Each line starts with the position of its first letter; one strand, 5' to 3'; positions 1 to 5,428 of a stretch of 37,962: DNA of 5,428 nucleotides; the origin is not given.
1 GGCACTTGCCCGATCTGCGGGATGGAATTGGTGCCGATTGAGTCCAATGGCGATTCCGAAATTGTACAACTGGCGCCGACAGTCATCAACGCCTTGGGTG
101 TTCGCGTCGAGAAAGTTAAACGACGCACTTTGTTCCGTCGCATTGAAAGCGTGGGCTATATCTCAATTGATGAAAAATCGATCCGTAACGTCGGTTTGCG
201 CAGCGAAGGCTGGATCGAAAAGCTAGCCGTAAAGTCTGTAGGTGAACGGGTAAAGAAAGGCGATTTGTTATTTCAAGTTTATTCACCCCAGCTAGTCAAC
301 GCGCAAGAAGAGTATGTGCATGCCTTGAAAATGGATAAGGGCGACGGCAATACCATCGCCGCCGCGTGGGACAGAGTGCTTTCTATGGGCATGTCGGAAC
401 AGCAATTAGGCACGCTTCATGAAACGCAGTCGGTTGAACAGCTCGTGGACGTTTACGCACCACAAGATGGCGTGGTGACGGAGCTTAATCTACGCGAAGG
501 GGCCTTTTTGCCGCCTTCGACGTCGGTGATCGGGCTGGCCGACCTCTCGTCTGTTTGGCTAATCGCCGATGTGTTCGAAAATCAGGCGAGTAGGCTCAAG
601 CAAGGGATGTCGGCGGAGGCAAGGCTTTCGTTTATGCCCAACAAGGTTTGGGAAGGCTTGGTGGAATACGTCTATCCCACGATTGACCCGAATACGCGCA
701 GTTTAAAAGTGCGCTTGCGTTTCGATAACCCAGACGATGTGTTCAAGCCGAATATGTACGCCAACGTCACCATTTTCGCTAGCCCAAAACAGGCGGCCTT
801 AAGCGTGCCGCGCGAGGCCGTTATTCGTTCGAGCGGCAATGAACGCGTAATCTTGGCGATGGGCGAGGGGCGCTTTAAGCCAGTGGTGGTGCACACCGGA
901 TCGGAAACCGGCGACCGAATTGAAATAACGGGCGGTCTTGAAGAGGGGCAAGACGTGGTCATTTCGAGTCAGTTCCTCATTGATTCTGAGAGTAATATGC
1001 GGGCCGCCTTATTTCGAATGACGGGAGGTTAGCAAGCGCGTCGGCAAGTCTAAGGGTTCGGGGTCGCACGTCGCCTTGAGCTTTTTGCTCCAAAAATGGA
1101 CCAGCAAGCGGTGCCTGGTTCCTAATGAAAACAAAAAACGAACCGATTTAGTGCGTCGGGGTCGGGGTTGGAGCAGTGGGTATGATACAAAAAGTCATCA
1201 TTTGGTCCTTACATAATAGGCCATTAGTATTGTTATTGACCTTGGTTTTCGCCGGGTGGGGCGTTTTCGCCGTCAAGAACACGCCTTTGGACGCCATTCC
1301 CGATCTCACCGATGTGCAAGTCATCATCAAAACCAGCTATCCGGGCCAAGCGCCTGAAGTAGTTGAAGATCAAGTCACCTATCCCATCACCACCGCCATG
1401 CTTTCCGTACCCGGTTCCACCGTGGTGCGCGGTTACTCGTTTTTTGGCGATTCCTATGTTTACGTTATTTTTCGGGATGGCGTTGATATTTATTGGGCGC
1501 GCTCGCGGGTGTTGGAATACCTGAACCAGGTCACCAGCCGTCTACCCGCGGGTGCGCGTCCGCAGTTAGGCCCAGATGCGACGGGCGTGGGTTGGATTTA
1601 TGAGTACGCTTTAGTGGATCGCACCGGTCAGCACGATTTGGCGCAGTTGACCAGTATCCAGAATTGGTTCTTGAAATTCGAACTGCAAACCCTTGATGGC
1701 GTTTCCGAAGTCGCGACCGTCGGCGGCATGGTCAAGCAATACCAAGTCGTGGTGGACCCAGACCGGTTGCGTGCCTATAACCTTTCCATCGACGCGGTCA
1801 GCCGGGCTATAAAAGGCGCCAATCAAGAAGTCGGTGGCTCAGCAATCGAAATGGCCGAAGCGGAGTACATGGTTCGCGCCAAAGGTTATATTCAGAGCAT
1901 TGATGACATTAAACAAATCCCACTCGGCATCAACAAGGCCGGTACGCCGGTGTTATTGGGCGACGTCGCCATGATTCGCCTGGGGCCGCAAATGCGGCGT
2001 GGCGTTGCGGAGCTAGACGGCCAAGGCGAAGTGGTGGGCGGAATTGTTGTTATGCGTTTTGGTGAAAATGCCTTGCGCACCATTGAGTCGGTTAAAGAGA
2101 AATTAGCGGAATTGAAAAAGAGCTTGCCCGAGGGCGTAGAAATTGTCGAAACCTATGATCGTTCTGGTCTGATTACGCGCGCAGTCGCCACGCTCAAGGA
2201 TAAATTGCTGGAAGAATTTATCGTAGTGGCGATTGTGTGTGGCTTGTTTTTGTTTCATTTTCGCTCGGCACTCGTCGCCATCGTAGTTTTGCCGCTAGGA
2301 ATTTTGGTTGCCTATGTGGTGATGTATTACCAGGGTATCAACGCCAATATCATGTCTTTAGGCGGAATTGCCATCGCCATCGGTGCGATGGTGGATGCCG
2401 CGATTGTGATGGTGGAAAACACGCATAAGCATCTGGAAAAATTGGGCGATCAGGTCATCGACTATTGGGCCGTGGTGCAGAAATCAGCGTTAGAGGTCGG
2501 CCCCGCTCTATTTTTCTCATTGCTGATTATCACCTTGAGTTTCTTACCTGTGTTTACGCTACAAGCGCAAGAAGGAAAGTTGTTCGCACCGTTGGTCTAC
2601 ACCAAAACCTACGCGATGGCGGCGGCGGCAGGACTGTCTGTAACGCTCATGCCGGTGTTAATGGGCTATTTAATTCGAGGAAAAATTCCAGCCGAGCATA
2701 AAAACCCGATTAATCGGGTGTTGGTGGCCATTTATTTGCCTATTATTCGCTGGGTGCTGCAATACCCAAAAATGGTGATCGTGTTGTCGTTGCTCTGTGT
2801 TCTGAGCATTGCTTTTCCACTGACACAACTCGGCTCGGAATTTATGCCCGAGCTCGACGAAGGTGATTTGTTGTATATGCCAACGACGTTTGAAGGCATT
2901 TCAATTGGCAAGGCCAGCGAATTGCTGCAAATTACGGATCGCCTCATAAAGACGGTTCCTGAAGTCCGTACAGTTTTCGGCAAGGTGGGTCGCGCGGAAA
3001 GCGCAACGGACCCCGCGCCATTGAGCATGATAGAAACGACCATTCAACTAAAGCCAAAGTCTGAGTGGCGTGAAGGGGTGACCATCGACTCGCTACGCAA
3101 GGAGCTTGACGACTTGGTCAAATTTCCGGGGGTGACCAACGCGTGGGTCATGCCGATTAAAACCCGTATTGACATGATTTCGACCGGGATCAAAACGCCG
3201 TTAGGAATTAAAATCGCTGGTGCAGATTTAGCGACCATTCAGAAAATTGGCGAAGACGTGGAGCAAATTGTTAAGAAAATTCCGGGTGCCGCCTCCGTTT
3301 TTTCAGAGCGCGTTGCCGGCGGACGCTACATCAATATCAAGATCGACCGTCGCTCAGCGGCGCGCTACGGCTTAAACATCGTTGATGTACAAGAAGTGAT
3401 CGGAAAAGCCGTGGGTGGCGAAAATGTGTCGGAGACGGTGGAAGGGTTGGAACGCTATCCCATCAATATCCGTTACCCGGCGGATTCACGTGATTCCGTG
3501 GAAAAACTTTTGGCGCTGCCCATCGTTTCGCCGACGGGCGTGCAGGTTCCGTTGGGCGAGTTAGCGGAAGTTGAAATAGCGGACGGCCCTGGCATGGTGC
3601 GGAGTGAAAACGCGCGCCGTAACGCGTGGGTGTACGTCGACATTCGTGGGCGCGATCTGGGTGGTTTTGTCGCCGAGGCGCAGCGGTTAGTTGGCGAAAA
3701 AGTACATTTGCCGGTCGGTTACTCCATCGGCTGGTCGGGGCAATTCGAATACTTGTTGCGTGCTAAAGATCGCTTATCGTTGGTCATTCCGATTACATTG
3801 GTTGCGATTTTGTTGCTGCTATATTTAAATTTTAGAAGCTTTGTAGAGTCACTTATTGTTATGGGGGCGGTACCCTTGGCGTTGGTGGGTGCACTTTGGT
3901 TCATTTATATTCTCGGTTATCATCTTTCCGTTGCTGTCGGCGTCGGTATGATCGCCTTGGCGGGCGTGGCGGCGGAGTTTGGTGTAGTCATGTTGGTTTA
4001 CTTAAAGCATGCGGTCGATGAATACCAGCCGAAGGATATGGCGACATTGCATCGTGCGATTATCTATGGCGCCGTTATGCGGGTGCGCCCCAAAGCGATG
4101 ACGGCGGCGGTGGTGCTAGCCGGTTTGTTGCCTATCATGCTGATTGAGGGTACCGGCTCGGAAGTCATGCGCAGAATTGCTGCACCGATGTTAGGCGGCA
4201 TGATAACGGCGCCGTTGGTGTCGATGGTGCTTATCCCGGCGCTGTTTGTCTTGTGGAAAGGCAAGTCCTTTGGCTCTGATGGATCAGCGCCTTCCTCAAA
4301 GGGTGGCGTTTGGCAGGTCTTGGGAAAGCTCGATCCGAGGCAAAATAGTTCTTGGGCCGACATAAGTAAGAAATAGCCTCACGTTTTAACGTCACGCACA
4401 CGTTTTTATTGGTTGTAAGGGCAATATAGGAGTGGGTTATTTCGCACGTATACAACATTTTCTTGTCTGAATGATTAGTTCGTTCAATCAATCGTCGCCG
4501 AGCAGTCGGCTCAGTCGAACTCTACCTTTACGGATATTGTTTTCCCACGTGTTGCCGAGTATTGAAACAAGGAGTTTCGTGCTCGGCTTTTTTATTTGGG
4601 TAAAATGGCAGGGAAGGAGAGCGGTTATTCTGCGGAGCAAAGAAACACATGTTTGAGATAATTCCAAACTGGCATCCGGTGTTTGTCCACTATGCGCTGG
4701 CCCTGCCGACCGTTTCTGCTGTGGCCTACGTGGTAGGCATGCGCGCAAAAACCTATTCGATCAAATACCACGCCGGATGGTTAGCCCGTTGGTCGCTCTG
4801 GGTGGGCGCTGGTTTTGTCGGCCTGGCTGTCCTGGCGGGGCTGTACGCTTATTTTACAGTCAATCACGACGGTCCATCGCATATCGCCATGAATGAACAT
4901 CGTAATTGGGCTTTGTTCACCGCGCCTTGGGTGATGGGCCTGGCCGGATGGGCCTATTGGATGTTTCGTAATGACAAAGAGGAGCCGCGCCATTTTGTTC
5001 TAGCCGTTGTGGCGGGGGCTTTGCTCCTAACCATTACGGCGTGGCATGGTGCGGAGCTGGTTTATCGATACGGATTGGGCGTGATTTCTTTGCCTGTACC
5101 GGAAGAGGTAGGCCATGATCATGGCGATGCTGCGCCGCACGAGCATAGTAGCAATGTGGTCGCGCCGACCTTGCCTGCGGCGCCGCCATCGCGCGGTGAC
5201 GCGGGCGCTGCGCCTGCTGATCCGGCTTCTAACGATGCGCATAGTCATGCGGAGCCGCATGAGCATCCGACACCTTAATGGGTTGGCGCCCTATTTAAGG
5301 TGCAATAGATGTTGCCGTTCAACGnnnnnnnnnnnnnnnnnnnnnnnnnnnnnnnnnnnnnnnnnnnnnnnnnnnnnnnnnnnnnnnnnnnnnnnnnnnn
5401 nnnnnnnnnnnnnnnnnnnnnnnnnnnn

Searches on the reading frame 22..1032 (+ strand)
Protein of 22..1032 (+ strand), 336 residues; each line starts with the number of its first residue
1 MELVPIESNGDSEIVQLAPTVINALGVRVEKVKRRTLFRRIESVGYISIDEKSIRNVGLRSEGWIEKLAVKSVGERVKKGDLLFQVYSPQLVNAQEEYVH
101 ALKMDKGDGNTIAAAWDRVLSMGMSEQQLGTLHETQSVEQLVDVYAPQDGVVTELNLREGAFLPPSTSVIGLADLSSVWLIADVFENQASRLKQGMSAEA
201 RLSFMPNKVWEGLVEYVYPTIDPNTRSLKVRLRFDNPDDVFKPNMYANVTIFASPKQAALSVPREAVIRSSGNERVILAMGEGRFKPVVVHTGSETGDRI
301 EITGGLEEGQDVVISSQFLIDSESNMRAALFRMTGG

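Call 9: search_protein_families(library=pfam, proteins=[window:22-1032:+], max_evalue=0.00001)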
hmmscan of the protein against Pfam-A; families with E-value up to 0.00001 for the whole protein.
window:22-1032:+ (336 aa): 2 families
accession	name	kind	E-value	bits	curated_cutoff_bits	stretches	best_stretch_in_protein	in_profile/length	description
PF16576.10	HlyD_D23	-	1.2e-71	240.9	30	1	39-247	4-214/214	Barrel-sandwich domain of CusB or HlyD membrane-fusion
PF13437.12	HlyD_3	-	8.1e-17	62.3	22.2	1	144-240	2-102/106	HlyD family secretion protein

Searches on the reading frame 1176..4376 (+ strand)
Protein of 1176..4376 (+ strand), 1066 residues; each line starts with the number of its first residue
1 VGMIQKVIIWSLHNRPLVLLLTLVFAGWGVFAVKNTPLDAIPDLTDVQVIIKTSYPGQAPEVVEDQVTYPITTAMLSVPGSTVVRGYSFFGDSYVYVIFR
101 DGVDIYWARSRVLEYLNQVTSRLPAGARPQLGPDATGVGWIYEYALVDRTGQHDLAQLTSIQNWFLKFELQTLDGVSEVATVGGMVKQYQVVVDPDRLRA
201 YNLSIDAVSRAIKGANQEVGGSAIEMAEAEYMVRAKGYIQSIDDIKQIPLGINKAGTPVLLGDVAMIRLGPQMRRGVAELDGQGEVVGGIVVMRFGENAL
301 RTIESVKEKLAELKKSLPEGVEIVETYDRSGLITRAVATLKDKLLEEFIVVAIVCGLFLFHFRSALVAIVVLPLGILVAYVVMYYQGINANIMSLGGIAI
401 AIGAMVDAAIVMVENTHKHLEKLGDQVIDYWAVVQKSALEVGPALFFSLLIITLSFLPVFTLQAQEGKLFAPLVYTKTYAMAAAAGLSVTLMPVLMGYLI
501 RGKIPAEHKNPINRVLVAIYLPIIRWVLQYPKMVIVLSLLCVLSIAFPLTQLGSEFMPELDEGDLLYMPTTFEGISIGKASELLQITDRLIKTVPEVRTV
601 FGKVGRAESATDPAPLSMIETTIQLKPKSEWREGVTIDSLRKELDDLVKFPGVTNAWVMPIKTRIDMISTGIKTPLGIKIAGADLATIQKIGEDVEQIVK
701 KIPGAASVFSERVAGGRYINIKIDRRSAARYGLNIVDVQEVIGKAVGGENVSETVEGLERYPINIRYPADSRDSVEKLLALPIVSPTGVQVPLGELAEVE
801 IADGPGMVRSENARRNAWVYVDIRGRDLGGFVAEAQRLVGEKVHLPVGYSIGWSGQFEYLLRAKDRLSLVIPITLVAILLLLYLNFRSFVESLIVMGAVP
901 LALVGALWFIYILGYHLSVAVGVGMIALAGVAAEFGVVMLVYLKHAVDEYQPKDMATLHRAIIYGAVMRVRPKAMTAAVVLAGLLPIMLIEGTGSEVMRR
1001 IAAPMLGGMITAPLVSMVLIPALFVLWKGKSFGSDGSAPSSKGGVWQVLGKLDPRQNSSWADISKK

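Call 9: search_protein_families(library=pfam, proteins=[window:1176-4376:+], max_evalue=0.00001)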
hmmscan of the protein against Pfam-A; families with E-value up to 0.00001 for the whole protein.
window:1176-4376:+ (1066 aa): 1 family
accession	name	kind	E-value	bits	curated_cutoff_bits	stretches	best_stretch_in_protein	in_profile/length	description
PF00873.25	ACR_tran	-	1.1e-235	785.2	28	1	11-1026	5-1019/1021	AcrB/AcrD/AcrF family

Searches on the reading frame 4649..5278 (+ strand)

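Call 9: search_protein_families(library=pfam, proteins=[window:4649-5278:+], max_evalue=0.00001)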
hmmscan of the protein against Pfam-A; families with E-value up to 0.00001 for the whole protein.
window:4649-5278:+ (209 aa): 1 family
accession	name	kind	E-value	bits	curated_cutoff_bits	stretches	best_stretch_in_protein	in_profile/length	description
PF09990.14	DUF2231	-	1.7e-10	41.5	26.4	1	9-145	5-137/139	Predicted membrane protein (DUF2231)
